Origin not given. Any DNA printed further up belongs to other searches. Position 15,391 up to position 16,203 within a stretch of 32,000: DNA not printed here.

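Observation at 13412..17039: Four-gene module: two zinc-ribbon/TM paralogs, a helical protein and an SPFH protein with a double zinc ribbon; an archaeal counterpart of the bacterial PspA-YdjGHI membrane-stress cluster without an obvious PspA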

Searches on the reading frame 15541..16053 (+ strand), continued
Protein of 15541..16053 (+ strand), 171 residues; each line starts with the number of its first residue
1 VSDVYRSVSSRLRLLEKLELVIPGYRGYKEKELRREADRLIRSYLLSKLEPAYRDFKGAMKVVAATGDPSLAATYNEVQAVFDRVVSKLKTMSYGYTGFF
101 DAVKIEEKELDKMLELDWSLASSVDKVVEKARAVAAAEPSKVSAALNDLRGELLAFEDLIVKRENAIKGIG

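Call 60: search_protein_families(library=pfam, proteins=[L001:5187-5930:+, L001:7533-7868:+], max_evalue=0.001)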
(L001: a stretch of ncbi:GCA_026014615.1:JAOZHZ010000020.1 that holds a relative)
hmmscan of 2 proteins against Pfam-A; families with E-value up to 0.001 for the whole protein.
L001:5187-5930:+ (248 aa): 0 families

L001:7533-7868:+ (112 aa): 0 families

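Call 71: find_homologous_proteins(query=A4, max_evalue=0.00001)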
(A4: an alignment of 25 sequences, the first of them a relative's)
Query A4 (25 sequences) (173 aa, profile of the alignment): 341 proteins with E <= 0.00001 among 8000 candidates; the best 120 are listed.
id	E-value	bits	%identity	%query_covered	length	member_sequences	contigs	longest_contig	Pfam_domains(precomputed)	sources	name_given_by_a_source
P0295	2.4e-57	212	40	80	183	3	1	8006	-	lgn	-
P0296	7.2e-55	204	33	98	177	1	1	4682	-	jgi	jgi:hypothetical protein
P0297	1.1e-54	204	34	95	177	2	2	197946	-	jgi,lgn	-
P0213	1.8e-54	203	39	98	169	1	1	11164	-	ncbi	-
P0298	2.8e-54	202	34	79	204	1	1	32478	-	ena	-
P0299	3.4e-53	199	36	76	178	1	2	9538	-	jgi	jgi:hypothetical protein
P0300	7.7e-53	198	36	71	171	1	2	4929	-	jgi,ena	-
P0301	1.3e-52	197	36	88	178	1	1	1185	-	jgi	-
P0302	2.4e-52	196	32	95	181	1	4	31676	-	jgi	-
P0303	3.8e-52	195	37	94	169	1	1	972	-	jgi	jgi:hypothetical protein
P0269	4.2e-52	195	100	100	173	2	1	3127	-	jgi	jgi:hypothetical protein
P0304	5.9e-52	195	33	92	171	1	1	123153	-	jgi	-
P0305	1.2e-51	194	43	90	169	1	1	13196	-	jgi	jgi:hypothetical protein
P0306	1.9e-51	193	34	89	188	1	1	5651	-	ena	-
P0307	2.7e-51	193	38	90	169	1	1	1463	-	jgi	jgi:hypothetical protein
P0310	5.2e-51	192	31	92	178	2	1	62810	-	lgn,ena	-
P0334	8.2e-50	188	58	100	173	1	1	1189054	-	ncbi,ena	-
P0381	3.5e-48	182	32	97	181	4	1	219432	-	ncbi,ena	-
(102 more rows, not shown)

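Call 72: find_encoding_contigs(protein=P0334, flank=5000, max_places=1)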
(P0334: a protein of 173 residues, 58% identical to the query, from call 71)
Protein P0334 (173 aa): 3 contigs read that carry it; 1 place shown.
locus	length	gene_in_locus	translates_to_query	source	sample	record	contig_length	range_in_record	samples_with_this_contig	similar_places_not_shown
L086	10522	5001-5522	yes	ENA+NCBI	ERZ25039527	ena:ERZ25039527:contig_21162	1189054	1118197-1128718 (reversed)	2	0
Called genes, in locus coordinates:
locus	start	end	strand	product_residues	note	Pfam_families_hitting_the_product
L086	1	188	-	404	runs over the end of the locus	PF08843:AbiEii, PF13280:WYL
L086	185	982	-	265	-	PF13338:AbiEi_4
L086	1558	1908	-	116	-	PF03840:SecG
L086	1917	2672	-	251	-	PF00121:TIM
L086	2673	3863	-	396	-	PF00162:PGK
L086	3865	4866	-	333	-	PF00044:Gp_dh_N, PF02800:Gp_dh_C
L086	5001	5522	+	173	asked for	-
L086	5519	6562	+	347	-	PF13421:Band_7_1, PF01145:Band_7, PF17032:Zn_ribbon_15 (faint), PF12773:DZR, PF13240:Zn_Ribbon_1 (weak)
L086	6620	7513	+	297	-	PF00781:DAGK_cat, PF19279:YegS_C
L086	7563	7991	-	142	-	PF02472:ExbD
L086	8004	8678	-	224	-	PF01618:MotA_ExbB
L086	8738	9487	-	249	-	-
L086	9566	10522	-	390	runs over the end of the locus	PF07549:Sec_GG, PF02355:SecD_SecF_C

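Call 73: find_encoding_contigs(protein=P0297, flank=5000, max_places=1)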
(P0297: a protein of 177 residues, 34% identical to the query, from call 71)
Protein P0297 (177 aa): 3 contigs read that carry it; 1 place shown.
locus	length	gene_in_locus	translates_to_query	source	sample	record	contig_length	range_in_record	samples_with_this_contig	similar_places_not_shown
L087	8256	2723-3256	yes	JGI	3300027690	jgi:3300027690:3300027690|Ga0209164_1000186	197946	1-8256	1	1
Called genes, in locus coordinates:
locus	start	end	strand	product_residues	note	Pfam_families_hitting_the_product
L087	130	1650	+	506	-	PF00474:SSF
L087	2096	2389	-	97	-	PF07238:PilZ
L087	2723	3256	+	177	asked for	-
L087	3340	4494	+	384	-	PF13421:Band_7_1, PF01145:Band_7, PF17032:Zn_ribbon_15 (faint), PF12773:DZR (weak), PF13240:Zn_Ribbon_1 (weak), PF13248:Zn_ribbon_3 (faint), PF12773:DZR, PF13240:Zn_Ribbon_1, +1 more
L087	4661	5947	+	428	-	PF00579:tRNA-synt_1b, PF22421:SYY_C-terminal, PF01479:S4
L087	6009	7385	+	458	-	PF01979:Amidohydro_1, PF07969:Amidohydro_3 (weak)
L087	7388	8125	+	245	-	PF02502:LacAB_rpiB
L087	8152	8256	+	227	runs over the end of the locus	PF01791:DeoC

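Call 74: find_encoding_contigs(protein=P0381, flank=5000, max_places=1)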
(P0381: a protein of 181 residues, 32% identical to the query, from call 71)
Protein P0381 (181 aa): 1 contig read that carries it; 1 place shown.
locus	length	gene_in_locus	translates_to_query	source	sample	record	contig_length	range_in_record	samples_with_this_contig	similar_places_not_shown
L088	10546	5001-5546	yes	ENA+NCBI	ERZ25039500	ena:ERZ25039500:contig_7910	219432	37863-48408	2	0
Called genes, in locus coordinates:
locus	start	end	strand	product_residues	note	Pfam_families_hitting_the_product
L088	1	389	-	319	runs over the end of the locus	PF02463:SMC_N (faint), PF00005:ABC_tran, PF13304:AAA_21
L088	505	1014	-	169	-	-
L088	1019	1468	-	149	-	PF06677:Auto_anti-p27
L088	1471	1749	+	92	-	PF03685:UPF0147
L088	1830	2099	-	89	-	PF00355:Rieske, PF13806:Rieske_2 (weak)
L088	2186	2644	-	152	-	PF03551:PadR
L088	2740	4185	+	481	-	PF00890:FAD_binding_2 (faint), PF01134:GIDA (faint), PF01266:DAO (faint), PF03486:HI0933_like (faint), PF07992:Pyr_redox_2 (weak), PF13738:Pyr_redox_3 (faint), PF21688:FAD-depend_C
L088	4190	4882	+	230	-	-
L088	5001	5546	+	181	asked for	-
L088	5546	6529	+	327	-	PF13421:Band_7_1, PF01145:Band_7, PF17032:Zn_ribbon_15 (faint), PF10571:UPF0547 (faint), PF12773:DZR, PF13240:Zn_Ribbon_1, PF13248:Zn_ribbon_3 (weak), PF13240:Zn_Ribbon_1, +2 more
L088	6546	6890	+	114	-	-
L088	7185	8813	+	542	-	PF01921:tRNA-synt_1f, PF19269:Anticodon_2 (weak)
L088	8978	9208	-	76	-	-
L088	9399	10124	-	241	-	PF18998:Flg_new_2 (faint)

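Call 84: search_dna_similar(query=window:15541-16053:+, collection=plasmids, mode=protein, max_evalue=0.001, max_rows=15)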
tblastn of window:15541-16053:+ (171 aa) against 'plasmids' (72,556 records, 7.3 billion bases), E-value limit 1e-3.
No match.

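Call 89: find_encoding_contigs(protein=P0184, flank=5000, max_places=2)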
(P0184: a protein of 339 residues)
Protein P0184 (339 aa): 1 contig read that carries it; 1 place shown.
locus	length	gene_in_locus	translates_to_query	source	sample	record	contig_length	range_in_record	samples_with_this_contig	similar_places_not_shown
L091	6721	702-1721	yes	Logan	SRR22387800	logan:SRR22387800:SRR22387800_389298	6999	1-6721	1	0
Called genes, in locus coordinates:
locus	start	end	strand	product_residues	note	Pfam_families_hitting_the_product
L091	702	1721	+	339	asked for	PF13785:DUF4178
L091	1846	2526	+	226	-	PF04012:PspA_IM30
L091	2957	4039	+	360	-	PF13421:Band_7_1, PF01145:Band_7, PF12773:DZR, PF13248:Zn_ribbon_3 (faint), PF13240:Zn_Ribbon_1 (weak)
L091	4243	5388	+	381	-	PF02803:Thiolase_C (weak), PF22691:Thiolase_C_1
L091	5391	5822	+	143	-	PF12172:zf-ChsH2, PF01796:OB_ChsH2_C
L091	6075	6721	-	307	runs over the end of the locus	?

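Call 90: find_encoding_contigs(protein=P0298, flank=5000, max_places=1)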
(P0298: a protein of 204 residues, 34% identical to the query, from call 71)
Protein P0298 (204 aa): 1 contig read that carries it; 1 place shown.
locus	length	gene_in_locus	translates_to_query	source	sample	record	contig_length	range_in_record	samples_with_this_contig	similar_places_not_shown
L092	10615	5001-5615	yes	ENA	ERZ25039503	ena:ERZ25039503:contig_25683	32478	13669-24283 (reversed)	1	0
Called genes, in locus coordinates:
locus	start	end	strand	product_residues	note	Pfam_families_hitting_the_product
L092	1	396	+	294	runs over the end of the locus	PF09861:Lar_N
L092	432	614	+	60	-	-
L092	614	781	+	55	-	-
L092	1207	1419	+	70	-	PF14385:DUF4416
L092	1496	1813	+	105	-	PF22263:DUF6951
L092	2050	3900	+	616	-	-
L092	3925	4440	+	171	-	-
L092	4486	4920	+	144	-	PF03733:YccF (faint)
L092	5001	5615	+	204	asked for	-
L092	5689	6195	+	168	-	PF13421:Band_7_1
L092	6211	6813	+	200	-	PF12773:DZR, PF13248:Zn_ribbon_3 (faint), PF18912:DZR_2 (faint), PF13240:Zn_Ribbon_1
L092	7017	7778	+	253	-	PF00291:PALP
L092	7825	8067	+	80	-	-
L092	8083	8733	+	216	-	PF01138:RNase_PH, PF03725:RNase_PH_C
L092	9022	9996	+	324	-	-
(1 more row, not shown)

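Call 91: find_encoding_contigs(protein=P0209, flank=5000, max_places=2)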
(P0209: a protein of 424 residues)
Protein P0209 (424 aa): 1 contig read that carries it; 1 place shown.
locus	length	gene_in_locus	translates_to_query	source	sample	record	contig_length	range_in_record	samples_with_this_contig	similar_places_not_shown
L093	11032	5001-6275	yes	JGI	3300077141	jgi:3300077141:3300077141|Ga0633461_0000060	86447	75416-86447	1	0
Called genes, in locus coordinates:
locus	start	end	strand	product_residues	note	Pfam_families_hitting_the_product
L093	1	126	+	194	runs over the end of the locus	-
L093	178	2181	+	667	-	PF09972:DUF2207, PF20990:DUF2207_C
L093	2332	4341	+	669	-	PF09972:DUF2207, PF20990:DUF2207_C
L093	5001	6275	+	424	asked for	-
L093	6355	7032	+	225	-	PF04012:PspA_IM30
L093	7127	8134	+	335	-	PF13421:Band_7_1, PF01145:Band_7, PF09851:SHOCT (weak)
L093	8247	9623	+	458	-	PF05175:MTS (faint), PF13489:Methyltransf_23, PF06325:PrmA (faint), PF13847:Methyltransf_31, PF08241:Methyltransf_11, PF08242:Methyltransf_12, PF13649:Methyltransf_25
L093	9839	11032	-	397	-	?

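Call 92: find_encoding_contigs(protein=P0158, flank=5000, max_places=2)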
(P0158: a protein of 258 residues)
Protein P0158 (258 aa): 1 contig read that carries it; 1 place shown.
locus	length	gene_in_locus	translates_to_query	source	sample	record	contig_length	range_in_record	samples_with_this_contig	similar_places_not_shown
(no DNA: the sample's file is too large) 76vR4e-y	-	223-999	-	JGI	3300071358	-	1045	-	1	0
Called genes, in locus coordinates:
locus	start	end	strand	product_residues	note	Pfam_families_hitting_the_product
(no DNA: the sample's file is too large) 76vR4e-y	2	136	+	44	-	?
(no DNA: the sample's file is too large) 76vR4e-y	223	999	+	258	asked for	PF13240:Zn_Ribbon_1 (weak)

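Call 96: find_encoding_contigs(protein=P0304, flank=5000, max_places=1)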
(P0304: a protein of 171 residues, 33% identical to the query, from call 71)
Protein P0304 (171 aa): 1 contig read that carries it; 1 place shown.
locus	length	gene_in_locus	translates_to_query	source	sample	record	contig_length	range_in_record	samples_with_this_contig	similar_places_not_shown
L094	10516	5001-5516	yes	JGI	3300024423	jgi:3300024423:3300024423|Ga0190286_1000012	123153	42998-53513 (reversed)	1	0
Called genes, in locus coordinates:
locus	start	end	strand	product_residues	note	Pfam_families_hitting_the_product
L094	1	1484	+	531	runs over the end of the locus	PF00496:SBP_bac_5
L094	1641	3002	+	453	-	PF08239:SH3_3 (faint), PF00528:BPD_transp_1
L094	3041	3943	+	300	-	PF00528:BPD_transp_1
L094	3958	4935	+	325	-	PF00005:ABC_tran, PF08352:oligo_HPY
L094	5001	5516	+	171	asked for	-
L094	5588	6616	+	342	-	PF13421:Band_7_1, PF01145:Band_7, PF17032:Zn_ribbon_15 (faint), PF18912:DZR_2 (faint), PF12773:DZR, PF13240:Zn_Ribbon_1, PF13248:Zn_ribbon_3, PF24463:DUF7577 (weak), +2 more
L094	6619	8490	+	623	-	PF13231:PMT_2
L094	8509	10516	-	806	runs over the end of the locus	PF09586:YfhO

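Call 97: find_encoding_contigs(protein=P0310, flank=5000, max_places=1)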
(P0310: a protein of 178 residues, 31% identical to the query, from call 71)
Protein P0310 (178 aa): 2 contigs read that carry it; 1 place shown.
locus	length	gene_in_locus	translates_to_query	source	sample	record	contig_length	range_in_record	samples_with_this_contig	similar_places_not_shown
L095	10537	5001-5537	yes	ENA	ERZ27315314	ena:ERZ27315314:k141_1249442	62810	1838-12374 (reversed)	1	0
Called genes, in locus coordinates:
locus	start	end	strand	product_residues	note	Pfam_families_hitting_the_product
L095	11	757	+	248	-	PF00589:Phage_integrase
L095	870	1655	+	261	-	PF01656:CbiA, PF02374:ArsA_ATPase (weak), PF10609:ParA, PF13614:AAA_31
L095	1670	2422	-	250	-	PF00303:Thymidylat_synt (weak)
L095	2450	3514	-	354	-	PF01435:Peptidase_M48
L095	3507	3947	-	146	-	-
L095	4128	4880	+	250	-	-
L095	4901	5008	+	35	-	-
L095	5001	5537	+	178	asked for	-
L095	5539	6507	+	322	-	PF13421:Band_7_1, PF01145:Band_7, PF17032:Zn_ribbon_15 (faint), PF10571:UPF0547 (faint), PF12773:DZR, PF13240:Zn_Ribbon_1 (weak), PF13248:Zn_ribbon_3 (faint), PF13240:Zn_Ribbon_1 (weak)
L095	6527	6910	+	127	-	-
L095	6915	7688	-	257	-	PF13353:Fer4_12 (weak), PF04055:Radical_SAM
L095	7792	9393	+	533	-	PF01921:tRNA-synt_1f, PF19269:Anticodon_2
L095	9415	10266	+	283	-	-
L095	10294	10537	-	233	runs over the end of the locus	-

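Call 102: fold_search(model_id=the predicted structure, library=viral)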
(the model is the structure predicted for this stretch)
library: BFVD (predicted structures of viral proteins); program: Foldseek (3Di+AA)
matches with E <= 10: 548; with E <= 0.001: 0
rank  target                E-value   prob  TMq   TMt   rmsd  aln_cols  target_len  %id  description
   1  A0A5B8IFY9            4.8e-02  1.00  0.41  0.47   5.3       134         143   10  Uncharacterized protein [Mimiviridae sp. ChoanoV1]
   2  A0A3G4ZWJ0            1.0e-01  0.82  0.33  0.34   7.8       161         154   12  Uncharacterized protein [Faunusvirus sp.]
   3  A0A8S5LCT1            1.3e-01  0.94  0.42  0.43   5.7       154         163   14  Uncharacterized protein [Siphoviridae sp. ctMS01]
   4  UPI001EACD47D         1.4e-01  0.44  0.26  0.20  11.2       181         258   18  (no name look-up for this kind of identifier)
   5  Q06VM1                1.8e-01  0.23  0.24  0.20  25.4       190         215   13  (no name in the UniProt tables at hand)
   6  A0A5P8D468            3.0e-01  0.85  0.38  0.29  10.4       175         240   12  DUF7217 domain-containing protein [Pectobacterium phage Wc4]
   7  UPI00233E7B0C         3.6e-01  0.30  0.28  0.31  13.7       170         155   15  (no name look-up for this kind of identifier)
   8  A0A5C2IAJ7            4.0e-01  0.20  0.27  0.17  22.5       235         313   16  (no name in the UniProt tables at hand)
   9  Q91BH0                4.4e-01  0.80  0.34  0.14  11.0       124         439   17  Apoptotic suppressor protein [Spodoptera litura multicapsid nucleopolyhedrovirus]
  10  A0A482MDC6            4.4e-01  0.25  0.24  0.22  19.0       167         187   11  (no name in the UniProt tables at hand)
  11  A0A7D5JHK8            4.4e-01  0.11  0.19  0.08  22.6       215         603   15  Capsid maturation protease [Streptomyces phage Eklok]
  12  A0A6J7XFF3            4.6e-01  0.47  0.33  0.12  10.8       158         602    7  Uncharacterized protein [uncultured Caudovirales phage]
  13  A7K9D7                5.1e-01  0.47  0.38  0.22  11.1       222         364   11  Uncharacterized protein z527L [Chlorovirus heliozoae]
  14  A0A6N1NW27            5.1e-01  0.28  0.28  0.15  22.2       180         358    8  Putative ORFan [Tupanvirus deep ocean]
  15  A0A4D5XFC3            5.3e-01  0.60  0.34  0.36   8.1       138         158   10  Uncharacterized protein [Mimivirus LCMiAC02]
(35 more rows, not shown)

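Call 106: search_protein_families(library=pfam, proteins=[L095:4128-4877:+, L012:9647-10612:+, L012:10606-11586:+, L091:702-1718:+], max_evalue=0.1)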
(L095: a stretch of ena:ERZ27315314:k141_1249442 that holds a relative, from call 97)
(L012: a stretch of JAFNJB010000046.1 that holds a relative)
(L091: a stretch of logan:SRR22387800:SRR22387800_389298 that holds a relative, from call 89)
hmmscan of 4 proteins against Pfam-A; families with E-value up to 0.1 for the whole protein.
L095:4128-4877:+ (250 aa): 4 families
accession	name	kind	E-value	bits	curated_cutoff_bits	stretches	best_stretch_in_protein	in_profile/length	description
PF03413.25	PepSY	-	0.0032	18.2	24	1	167-239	2-58/60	Peptidase propeptide and YPEB domain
PF13248.11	Zn_ribbon_3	-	0.011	15.6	27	1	5-17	1-13/26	zinc-ribbon domain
PF09297.16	Zn_ribbon_NUD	-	0.026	14.7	24.8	1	9-31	6-28/32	NADH pyrophosphatase zinc ribbon domain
PF22191.2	IBR_1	-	0.088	13.2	27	0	7-32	4-29/47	IBR domain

L012:9647-10612:+ (322 aa): 1 family
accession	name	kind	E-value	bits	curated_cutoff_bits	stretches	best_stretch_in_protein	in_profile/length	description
PF24042.1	DUF7351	-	0.051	13.8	31.2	1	12-68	3-59/177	Domain of unknown function (DUF7351)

L012:10606-11586:+ (327 aa): 10 families
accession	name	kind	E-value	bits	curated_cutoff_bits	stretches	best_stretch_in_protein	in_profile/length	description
PF13408.12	Zn_ribbon_recom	-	0.0024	18.7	25.3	1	24-53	4-34/58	Recombinase zinc beta ribbon domain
PF21344.3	Zn_ribbon_LysW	-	0.0031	17.5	27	1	9-38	2-34/46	Alpha-aminoadipate carrier protein LysW-like, globular domain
PF01155.25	HypA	-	0.015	15.7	28.9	1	7-43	70-105/112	Hydrogenase/urease nickel incorporation, metallochaperone, hypA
PF14369.11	Zn_ribbon_19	-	0.018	15.6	30.8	1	12-35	7-31/35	zinc-ribbon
PF03413.25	PepSY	-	0.037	14.8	24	1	175-232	5-59/60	Peptidase propeptide and YPEB domain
PF22747.2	Zn_ribbon_DUF2089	-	0.067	13.7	27.6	0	2-18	7-23/32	DUF2089 zinc ribbon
PF23548.1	Zn_ribbon_FGT1_2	-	0.068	13.2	27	0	7-32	2-27/35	FORGETTER1 second zinc ribbon domain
PF10571.15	UPF0547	-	0.079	13.5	29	0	23-36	12-25/26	Uncharacterised protein family UPF0547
PF07754.17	HVO_2753_ZBP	-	0.084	13.1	33.2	0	10-34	1-25/46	Small zinc finger protein HVO_2753-like, Zn-binding pocket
PF23137.1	HVO_0758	-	0.09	13.1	27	0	7-35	20-52/55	HVO_0758 mu-protein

L091:702-1718:+ (339 aa): 2 families
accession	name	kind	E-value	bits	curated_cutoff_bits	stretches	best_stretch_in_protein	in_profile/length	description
PF13785.11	DUF4178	-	2.3e-16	60.6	25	1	202-330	3-135/136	Domain of unknown function (DUF4178)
PF09763.15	Sec3_CC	-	0.042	14.1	27.1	0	100-138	94-132/133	Exocyst complex component Sec3, coiled-coil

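Call 109: find_encoding_contigs(protein=P0172, flank=5000, max_places=2)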
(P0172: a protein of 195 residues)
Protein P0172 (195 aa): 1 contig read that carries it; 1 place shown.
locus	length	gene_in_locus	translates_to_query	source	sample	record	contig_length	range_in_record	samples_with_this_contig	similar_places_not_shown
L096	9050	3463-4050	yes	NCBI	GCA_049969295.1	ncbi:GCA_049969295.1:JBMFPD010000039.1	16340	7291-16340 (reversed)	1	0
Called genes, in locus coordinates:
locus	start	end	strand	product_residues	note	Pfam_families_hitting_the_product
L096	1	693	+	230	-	PF00702:Hydrolase, PF12710:HAD, PF13419:HAD_2 (faint), PF08282:Hydrolase_3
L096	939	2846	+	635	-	-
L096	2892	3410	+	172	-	-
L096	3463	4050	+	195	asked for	-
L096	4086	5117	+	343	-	PF13421:Band_7_1, PF01145:Band_7, PF17032:Zn_ribbon_15 (faint), PF13248:Zn_ribbon_3, PF18912:DZR_2 (faint), PF12773:DZR, PF13240:Zn_Ribbon_1, PF13248:Zn_ribbon_3 (weak), +3 more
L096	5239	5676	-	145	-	PF01476:LysM, PF23473:LysM3_LYK4_5 (faint), PF01476:LysM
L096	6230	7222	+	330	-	PF13623:SurA_N_2, PF13624:SurA_N_3, PF09312:SurA_N (weak), PF13616:Rotamase_3, PF13145:Rotamase_2, PF00639:Rotamase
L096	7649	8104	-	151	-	-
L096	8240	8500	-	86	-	-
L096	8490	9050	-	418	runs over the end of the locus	PF13742:tRNA_anti_2, PF01336:tRNA_anti-codon, PF02601:Exonuc_VII_L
